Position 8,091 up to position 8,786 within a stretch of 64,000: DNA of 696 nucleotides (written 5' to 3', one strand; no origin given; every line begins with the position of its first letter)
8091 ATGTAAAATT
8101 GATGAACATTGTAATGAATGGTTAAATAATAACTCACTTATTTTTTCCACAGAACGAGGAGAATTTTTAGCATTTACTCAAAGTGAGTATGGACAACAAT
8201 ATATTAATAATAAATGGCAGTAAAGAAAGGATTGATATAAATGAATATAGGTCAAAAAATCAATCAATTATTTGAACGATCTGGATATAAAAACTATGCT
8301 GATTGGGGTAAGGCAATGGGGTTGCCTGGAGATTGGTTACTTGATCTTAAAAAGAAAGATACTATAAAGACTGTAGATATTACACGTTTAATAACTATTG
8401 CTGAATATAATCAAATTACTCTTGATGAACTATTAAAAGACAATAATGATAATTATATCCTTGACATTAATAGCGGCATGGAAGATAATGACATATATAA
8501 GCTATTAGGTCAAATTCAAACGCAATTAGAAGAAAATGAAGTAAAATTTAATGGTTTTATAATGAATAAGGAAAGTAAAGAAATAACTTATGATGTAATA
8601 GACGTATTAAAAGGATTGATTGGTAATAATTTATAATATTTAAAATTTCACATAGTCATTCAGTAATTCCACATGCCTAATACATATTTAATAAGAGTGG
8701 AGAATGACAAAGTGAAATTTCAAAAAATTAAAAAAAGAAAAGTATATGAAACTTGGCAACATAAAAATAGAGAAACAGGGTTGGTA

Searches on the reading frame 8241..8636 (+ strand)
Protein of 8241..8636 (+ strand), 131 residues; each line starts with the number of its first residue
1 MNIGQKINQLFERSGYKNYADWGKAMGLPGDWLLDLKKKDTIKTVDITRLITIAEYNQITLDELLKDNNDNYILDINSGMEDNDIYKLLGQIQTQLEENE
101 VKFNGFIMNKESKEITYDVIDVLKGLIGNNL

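Call 69: search_protein_families(library=pfam, max_evalue=0.01, proteins=[window:8241-8636:+])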
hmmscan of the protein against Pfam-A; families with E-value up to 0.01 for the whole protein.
window:8241-8636:+ (131 aa): 2 families
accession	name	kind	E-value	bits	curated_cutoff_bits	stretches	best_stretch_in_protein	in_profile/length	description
PF00750.26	tRNA-synt_1d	-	0.00041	19.9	23.3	1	3-109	45-160/349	tRNA synthetases class I (R), catalytic domain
PF13443.12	HTH_26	-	0.006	17.2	22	0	31-69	25-62/63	Cro/C1-type HTH DNA-binding domain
